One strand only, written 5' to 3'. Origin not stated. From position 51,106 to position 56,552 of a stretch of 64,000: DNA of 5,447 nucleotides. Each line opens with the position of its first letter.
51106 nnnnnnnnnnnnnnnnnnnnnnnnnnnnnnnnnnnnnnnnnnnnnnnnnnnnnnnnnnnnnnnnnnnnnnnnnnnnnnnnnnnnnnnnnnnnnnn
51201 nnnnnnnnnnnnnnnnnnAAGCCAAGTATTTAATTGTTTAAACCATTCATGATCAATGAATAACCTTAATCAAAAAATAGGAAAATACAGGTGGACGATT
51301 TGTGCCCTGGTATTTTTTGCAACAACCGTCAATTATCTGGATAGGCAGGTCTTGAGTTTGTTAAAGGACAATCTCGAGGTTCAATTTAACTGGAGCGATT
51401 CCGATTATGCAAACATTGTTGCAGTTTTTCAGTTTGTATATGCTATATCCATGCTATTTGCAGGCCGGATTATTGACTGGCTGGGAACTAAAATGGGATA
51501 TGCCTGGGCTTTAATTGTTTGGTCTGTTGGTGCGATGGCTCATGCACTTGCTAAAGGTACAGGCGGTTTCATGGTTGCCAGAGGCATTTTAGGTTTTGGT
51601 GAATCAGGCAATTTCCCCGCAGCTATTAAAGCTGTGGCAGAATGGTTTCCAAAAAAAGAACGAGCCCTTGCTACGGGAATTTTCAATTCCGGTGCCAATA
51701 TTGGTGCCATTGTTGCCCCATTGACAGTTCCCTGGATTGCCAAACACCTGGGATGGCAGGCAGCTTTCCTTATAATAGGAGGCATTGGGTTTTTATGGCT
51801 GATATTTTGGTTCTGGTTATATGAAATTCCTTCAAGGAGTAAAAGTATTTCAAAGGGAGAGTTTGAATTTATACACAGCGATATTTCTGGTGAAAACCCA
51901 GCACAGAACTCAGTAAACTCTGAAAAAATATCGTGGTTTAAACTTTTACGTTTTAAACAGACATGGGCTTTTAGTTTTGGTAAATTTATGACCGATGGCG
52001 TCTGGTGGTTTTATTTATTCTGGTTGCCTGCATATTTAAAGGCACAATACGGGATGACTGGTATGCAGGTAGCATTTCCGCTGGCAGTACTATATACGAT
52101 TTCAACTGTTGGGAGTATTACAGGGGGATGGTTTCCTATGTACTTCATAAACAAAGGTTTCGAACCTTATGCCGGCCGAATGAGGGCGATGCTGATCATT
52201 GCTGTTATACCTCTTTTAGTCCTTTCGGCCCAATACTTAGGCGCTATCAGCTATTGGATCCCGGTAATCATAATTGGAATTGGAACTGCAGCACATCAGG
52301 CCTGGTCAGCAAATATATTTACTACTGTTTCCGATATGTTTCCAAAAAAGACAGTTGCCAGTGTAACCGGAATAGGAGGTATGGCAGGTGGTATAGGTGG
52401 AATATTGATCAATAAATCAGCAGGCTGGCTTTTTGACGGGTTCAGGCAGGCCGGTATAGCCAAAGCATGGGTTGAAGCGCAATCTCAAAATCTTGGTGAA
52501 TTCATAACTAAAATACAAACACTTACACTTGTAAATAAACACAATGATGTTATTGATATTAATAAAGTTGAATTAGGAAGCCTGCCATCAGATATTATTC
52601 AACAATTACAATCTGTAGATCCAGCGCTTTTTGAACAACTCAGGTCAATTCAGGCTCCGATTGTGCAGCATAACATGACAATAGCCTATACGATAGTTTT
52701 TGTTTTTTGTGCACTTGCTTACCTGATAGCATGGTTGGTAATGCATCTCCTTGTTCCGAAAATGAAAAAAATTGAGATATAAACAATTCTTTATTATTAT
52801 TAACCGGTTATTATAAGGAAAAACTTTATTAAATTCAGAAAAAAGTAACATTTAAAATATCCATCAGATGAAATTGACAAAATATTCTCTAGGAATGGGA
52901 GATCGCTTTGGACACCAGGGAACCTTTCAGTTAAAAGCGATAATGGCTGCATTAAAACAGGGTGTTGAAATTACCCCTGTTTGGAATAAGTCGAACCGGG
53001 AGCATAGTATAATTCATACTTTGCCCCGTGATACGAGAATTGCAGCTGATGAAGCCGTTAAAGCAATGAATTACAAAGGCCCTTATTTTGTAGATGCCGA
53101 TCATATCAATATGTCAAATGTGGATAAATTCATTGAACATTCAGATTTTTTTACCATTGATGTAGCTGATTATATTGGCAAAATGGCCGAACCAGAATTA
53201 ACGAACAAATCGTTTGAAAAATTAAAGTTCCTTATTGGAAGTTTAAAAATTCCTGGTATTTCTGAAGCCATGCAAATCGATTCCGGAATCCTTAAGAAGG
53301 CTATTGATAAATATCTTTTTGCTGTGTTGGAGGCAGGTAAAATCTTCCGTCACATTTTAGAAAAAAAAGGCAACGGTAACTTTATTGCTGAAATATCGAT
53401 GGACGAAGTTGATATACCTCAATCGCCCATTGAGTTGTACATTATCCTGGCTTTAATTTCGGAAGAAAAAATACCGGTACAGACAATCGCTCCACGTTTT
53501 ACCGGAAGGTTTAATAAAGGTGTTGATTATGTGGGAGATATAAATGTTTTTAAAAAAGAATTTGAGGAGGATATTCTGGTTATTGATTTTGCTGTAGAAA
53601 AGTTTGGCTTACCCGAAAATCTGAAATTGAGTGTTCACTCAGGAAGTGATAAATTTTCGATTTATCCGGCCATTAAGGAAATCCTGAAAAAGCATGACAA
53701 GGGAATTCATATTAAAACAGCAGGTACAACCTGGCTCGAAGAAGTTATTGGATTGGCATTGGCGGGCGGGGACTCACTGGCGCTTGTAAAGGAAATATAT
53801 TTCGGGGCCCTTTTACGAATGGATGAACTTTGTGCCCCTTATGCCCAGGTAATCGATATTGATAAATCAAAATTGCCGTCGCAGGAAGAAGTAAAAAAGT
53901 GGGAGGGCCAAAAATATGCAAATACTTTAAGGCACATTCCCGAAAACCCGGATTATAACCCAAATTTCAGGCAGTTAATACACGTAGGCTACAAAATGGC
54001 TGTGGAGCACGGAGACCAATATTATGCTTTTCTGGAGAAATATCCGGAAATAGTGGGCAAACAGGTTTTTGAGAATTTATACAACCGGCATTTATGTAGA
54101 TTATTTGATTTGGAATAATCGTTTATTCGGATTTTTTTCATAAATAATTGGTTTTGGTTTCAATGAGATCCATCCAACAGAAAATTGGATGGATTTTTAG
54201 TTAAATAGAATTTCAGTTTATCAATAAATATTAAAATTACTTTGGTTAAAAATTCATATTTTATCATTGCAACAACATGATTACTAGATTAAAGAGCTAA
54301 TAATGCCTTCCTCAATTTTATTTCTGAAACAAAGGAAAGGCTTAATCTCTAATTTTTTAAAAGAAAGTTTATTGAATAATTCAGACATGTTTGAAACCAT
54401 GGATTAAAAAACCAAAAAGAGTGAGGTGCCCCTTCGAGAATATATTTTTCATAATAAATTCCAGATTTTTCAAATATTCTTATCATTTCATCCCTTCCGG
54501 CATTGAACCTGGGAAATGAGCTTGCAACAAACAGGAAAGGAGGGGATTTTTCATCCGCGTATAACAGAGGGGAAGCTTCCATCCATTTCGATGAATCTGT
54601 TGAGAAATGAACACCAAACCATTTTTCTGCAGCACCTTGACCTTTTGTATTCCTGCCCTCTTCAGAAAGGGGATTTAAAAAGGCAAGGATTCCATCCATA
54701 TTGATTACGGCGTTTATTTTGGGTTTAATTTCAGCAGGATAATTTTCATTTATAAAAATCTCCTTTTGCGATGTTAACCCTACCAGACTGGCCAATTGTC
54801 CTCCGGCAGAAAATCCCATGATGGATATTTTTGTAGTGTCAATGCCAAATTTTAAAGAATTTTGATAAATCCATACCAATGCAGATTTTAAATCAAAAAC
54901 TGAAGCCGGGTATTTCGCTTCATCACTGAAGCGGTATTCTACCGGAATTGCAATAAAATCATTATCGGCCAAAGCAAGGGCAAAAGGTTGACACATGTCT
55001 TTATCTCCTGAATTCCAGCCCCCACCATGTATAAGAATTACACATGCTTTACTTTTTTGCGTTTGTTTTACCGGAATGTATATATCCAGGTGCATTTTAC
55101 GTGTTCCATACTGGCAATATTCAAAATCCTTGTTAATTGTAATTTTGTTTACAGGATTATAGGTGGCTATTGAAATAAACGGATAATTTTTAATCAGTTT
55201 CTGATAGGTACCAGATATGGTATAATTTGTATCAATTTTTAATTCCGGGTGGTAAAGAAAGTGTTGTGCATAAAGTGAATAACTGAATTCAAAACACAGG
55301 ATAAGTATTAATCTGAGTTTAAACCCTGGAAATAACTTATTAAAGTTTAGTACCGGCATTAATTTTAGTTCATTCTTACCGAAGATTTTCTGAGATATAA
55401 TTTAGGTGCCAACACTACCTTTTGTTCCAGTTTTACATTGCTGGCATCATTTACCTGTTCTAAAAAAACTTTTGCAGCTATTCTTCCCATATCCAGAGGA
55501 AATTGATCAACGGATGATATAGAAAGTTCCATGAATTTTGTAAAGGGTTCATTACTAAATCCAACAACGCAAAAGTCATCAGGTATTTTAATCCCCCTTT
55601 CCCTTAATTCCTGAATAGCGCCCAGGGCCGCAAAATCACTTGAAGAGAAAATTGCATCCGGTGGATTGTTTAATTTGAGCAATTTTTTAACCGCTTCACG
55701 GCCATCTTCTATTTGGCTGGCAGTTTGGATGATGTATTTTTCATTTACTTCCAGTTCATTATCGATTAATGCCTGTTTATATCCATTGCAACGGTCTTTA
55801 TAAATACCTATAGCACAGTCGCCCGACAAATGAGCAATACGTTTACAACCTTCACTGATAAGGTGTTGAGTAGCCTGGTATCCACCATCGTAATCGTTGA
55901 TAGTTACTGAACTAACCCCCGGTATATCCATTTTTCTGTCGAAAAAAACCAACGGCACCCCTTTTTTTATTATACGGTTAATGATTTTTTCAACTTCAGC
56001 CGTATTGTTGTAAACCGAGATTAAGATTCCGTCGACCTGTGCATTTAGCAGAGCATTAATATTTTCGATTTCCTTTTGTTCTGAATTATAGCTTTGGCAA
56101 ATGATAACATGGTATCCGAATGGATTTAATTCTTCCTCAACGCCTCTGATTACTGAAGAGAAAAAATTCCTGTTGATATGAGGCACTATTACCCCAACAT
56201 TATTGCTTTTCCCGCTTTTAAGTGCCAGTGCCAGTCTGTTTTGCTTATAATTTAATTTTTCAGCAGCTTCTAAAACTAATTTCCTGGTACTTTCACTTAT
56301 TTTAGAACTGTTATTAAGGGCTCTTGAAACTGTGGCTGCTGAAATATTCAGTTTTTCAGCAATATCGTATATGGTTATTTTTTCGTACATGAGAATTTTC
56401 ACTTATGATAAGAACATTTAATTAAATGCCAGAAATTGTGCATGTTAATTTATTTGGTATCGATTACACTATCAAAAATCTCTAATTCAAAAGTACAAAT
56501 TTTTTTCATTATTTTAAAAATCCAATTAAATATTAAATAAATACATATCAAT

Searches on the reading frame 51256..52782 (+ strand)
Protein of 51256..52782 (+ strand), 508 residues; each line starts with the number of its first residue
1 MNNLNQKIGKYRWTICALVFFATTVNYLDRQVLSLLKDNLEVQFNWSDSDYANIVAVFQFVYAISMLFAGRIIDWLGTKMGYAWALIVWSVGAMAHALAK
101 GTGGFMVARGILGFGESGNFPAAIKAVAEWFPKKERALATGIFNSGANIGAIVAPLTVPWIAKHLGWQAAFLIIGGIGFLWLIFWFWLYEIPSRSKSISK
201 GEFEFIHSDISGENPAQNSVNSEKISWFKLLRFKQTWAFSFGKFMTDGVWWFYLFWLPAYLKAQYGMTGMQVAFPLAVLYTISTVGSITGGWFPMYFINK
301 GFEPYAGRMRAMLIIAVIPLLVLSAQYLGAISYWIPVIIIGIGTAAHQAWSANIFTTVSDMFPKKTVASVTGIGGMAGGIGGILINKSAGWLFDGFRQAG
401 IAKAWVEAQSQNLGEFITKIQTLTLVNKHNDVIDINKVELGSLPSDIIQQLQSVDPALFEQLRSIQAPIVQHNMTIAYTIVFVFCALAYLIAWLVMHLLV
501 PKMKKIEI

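Call 58: search_protein_families(library=pfam, proteins=[window:51256-52782:+], max_evalue=0.001)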
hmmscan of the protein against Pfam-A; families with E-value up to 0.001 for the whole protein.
window:51256-52782:+ (508 aa): 3 families
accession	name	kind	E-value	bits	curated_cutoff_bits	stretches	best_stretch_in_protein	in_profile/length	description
PF07690.21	MFS_1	-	6.3e-54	183.6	33.4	1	19-384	1-345/347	Major Facilitator Superfamily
PF00083.30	Sugar_tr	-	1.1e-08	34.8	22.3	1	41-395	43-412/452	Sugar (and other) transporter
PF00854.27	PTR2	-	2e-05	24.1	27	1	126-184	56-116/392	POT family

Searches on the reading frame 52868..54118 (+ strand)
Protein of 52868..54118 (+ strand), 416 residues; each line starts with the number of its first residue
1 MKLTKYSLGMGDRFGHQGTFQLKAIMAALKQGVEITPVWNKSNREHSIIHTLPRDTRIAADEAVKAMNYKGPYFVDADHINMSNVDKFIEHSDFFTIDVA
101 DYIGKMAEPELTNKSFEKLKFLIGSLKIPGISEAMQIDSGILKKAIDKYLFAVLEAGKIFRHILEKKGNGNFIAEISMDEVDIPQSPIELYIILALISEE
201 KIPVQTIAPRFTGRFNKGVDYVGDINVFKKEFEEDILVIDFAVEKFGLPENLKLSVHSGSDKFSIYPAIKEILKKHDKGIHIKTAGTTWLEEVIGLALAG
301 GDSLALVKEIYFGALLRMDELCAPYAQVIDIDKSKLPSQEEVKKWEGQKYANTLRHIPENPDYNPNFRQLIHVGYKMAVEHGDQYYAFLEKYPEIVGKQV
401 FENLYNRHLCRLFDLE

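Call 58: search_protein_families(library=pfam, proteins=[window:52868-54118:+], max_evalue=0.001)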
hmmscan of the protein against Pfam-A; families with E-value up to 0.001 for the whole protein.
window:52868-54118:+ (416 aa): 1 family
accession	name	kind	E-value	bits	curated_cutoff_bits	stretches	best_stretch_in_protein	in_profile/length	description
PF16257.11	UxaE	-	6.1e-54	183.9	27.1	1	4-389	79-453/475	tagaturonate epimerase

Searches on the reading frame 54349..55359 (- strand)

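Call 58: search_protein_families(library=pfam, proteins=[window:54349-55359:-], max_evalue=0.001)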
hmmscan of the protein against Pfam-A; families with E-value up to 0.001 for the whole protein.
window:54349-55359:- (336 aa): 3 families
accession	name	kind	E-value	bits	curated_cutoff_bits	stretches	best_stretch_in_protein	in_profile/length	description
PF20434.5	BD-FAE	-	5.6e-45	153.9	26.8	1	91-278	1-195/215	BD-FAE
PF07859.19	Abhydrolase_3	-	3.3e-18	66.7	25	1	107-316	1-209/210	alpha/beta hydrolase fold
PF00135.34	COesterase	-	9.7e-12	45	27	1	90-198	87-205/515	Carboxylesterase family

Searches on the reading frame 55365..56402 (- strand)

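Call 58: search_protein_families(library=pfam, proteins=[window:55365-56402:-], max_evalue=0.001)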
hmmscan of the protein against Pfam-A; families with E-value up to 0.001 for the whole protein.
window:55365-56402:- (345 aa): 4 families
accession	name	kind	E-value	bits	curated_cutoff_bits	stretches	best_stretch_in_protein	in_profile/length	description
PF00532.27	Peripla_BP_1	-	2.6e-35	122.7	22.2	1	67-320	2-264/281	Periplasmic binding proteins and sugar binding domain of LacI family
PF13407.12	Peripla_BP_4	-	2.8e-28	99.6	35.1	1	69-317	1-254/258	Periplasmic binding protein domain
PF13377.12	Peripla_BP_3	-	6.2e-28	98.4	26.5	1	179-341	2-167/167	Periplasmic binding protein-like domain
PF00356.27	LacI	-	2.6e-15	56.4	27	1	10-55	1-46/46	Bacterial regulatory proteins, lacI family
